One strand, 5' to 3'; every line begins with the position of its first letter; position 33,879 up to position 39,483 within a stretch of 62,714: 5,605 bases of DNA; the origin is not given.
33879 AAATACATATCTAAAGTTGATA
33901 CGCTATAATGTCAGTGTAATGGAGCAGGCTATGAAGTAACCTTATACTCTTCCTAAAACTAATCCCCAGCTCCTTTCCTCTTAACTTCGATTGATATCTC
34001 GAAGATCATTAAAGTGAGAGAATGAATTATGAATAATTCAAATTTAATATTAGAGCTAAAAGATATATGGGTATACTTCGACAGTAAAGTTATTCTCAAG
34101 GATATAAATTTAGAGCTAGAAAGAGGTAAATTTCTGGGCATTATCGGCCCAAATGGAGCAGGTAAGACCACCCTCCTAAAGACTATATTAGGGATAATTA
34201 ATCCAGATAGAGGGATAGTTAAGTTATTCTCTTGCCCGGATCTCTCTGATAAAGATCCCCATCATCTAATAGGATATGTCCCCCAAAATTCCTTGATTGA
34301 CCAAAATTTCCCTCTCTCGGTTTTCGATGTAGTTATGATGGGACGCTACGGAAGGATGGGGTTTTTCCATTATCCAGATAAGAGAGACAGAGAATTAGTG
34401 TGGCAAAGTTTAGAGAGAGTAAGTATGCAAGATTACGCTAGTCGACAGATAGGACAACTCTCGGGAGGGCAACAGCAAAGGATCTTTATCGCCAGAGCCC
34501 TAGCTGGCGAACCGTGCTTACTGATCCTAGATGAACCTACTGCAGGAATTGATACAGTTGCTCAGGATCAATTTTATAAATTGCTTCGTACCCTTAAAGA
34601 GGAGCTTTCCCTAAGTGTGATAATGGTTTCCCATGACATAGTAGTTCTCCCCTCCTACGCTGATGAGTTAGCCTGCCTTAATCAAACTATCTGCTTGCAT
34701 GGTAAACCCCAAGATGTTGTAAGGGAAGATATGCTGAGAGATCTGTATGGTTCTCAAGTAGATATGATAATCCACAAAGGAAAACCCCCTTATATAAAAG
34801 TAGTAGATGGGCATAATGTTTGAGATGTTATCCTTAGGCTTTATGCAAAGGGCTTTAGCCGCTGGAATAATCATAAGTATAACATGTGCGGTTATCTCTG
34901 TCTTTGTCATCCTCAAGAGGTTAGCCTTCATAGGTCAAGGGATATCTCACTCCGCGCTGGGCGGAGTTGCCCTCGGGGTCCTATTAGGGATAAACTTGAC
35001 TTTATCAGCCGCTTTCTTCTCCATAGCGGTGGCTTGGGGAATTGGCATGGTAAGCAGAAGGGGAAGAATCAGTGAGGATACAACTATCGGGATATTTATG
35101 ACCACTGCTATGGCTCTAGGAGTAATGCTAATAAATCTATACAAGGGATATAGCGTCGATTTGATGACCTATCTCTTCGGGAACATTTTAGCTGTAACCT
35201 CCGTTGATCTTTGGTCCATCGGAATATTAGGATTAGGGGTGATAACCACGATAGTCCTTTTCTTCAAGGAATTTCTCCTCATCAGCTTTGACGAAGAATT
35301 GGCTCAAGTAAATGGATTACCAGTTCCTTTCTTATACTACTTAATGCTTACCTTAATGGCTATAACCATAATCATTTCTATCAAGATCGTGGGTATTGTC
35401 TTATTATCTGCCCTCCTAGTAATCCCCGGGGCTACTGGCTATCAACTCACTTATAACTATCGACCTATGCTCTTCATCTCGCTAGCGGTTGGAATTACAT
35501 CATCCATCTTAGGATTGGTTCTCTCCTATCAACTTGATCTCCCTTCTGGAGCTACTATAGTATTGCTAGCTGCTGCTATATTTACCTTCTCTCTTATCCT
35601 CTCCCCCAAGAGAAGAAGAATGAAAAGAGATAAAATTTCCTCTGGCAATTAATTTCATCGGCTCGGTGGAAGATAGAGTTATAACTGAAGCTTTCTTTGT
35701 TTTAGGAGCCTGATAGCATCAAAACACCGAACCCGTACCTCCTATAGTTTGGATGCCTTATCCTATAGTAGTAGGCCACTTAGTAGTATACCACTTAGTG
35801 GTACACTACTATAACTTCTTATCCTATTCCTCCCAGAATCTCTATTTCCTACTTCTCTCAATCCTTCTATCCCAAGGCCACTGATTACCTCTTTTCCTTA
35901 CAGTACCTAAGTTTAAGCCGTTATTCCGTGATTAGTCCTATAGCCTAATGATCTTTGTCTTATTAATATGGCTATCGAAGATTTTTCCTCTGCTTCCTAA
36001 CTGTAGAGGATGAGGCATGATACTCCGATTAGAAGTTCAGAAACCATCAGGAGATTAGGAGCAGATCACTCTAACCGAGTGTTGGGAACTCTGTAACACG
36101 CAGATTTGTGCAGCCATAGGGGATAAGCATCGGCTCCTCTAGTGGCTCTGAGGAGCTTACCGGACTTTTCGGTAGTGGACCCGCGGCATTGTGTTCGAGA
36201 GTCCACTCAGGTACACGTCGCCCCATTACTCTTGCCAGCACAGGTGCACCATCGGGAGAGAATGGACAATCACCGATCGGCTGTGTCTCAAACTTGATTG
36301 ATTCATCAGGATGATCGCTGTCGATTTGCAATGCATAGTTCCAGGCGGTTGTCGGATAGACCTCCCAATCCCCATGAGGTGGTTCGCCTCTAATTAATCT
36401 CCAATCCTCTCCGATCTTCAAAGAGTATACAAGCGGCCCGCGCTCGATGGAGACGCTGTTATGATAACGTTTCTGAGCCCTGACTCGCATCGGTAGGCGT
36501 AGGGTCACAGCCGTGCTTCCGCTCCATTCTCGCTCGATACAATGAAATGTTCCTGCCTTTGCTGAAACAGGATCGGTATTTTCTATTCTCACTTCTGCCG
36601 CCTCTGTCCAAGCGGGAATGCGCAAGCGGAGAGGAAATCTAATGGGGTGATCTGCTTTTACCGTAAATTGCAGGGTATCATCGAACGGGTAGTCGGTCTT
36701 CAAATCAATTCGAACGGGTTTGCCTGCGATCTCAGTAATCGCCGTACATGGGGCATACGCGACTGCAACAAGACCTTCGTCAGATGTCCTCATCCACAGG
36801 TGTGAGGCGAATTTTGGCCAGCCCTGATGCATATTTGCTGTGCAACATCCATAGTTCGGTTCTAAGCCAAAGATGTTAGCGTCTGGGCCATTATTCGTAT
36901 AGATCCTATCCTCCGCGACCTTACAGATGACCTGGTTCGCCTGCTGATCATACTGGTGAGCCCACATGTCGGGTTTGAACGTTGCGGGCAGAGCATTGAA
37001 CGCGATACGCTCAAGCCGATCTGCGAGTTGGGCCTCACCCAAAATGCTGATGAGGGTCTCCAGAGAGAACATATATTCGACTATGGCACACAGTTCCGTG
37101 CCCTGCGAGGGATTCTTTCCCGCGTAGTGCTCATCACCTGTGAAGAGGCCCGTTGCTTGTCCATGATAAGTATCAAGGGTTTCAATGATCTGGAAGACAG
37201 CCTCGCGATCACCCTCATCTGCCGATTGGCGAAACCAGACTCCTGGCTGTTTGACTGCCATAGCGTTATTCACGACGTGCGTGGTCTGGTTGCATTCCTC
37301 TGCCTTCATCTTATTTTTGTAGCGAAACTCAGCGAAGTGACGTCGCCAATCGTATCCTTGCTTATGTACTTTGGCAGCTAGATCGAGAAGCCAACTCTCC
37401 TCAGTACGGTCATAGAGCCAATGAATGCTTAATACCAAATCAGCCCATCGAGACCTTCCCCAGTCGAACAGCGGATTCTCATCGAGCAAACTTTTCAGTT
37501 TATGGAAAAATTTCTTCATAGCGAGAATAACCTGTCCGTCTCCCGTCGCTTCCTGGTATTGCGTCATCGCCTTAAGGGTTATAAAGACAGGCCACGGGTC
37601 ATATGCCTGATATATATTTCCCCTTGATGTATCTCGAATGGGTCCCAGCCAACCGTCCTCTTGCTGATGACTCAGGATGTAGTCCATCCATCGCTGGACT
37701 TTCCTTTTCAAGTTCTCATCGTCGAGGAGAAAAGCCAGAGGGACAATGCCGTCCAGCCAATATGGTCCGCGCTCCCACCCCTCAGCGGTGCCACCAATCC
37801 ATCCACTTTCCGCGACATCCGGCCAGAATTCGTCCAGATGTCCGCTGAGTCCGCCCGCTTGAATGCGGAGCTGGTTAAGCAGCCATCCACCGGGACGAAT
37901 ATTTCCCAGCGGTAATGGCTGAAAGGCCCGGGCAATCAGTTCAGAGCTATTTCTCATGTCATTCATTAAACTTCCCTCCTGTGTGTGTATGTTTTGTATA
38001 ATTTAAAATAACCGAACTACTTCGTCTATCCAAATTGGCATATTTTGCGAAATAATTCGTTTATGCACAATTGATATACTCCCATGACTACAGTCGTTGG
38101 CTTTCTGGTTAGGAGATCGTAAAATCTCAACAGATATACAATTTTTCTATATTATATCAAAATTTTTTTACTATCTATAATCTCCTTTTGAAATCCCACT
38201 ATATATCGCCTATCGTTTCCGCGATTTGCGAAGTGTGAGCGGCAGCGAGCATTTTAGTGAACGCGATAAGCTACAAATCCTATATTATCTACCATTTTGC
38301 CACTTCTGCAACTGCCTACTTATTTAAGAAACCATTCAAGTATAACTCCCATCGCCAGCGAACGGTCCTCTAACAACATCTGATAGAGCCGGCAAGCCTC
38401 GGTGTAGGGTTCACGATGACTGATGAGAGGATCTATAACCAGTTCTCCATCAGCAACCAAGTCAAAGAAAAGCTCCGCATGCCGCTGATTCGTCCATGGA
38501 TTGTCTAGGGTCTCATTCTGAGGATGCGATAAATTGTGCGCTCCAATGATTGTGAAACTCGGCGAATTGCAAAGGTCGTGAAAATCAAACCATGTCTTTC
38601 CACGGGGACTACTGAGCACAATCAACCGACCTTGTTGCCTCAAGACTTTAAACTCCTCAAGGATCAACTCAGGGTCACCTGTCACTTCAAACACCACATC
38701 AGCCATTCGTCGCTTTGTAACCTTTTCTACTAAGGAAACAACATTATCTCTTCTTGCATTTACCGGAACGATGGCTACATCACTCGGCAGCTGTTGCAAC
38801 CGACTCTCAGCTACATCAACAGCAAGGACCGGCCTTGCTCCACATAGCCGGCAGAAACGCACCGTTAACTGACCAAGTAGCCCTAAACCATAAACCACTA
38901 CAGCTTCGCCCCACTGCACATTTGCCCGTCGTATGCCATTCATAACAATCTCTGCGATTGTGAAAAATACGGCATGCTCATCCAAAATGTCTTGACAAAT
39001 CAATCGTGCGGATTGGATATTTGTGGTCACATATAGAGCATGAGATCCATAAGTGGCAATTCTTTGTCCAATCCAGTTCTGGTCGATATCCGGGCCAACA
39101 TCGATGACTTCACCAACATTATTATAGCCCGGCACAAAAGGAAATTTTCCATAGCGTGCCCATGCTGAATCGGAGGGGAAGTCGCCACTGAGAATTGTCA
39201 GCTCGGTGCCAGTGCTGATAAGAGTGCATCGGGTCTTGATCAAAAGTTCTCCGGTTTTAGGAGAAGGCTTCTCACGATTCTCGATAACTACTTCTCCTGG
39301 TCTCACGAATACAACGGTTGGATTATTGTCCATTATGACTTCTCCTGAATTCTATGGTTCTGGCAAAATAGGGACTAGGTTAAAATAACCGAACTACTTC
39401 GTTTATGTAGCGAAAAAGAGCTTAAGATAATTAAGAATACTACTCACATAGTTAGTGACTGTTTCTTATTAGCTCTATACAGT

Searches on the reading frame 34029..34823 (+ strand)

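Call 7: search_protein_families(library=pfam, proteins=[window:34029-34823:+], max_evalue=0.01)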
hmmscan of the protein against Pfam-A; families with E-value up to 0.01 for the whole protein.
window:34029-34823:+ (264 aa): 10 families
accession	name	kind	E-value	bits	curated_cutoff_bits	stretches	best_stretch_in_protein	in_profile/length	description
PF00005.33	ABC_tran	-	2.2e-32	113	25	1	23-172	1-137/137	ABC transporter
PF13304.12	AAA_21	-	1.7e-11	45.2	27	2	127-206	221-302/304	AAA domain, putative AbiEii toxin, Type IV TA system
PF02463.25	SMC_N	-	2.7e-06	27.4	40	1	34-203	25-200/220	RecF/RecN/SMC N terminal domain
PF13476.12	AAA_23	-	0.00021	22.4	27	1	24-53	11-39/201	AAA domain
PF13401.12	AAA_22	-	0.00064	20.5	27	1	33-88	5-58/130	AAA domain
PF00004.35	AAA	-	0.00082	20.3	21.2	0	38-204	3-111/131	ATPase family associated with various cellular activities (AAA)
PF13191.12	AAA_16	-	0.0014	19.6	32.6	1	34-197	25-166/167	AAA ATPase domain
PF13555.12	AAA_29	-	0.0045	17.2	27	1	32-60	22-49/61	P-loop containing region of AAA domain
PF00437.27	T2SSE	-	0.0047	16.1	24.9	1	28-61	138-170/370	Type II/IV secretion system protein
PF13558.12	SbcC_Walker_B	-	0.0048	17.6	27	0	136-187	25-89/90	SbcC/RAD50-like, Walker B motif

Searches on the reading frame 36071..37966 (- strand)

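Call 7: search_protein_families(library=pfam, proteins=[window:36071-37966:-], max_evalue=0.01)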
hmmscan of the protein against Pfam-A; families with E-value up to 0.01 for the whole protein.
window:36071-37966:- (631 aa): 2 families
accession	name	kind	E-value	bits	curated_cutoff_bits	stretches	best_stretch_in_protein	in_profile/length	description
PF07944.18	Beta-AFase-like_GH127_cat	-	1.8e-19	70.5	24.9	1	67-387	61-375/376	Beta-L-arabinofuranosidase, GH127 catalytic domain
PF20736.2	Glyco_hydro127M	-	1.2e-17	64.2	24.2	1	403-493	6-95/95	Beta-L-arabinofuranosidase, GH127 middle domain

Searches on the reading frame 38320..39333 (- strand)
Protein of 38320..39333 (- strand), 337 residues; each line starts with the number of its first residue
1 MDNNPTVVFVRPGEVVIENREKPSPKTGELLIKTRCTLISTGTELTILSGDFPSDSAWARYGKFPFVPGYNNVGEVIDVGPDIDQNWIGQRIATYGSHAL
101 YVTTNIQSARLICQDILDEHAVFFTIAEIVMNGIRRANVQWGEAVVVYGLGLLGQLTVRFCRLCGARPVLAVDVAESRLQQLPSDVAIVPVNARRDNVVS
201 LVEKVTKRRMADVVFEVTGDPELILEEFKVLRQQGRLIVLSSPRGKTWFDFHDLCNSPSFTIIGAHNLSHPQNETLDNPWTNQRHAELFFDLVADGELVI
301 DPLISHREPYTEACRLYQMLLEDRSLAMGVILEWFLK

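Call 7: search_protein_families(library=pfam, proteins=[window:38320-39333:-], max_evalue=0.01)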
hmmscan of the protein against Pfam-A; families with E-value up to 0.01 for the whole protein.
window:38320-39333:- (337 aa): 3 families
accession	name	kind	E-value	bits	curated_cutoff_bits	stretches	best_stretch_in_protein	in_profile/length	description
PF00107.32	ADH_zinc_N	-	1.8e-12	47.8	31.8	1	153-269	2-116/129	Zinc-binding dehydrogenase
PF08240.17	ADH_N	-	1.7e-05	25.5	23.5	1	27-94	2-62/104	Alcohol dehydrogenase GroES-like domain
PF16912.11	Glu_dehyd_C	-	0.00076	19.5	34.9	1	139-241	27-130/211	Glucose dehydrogenase C-terminus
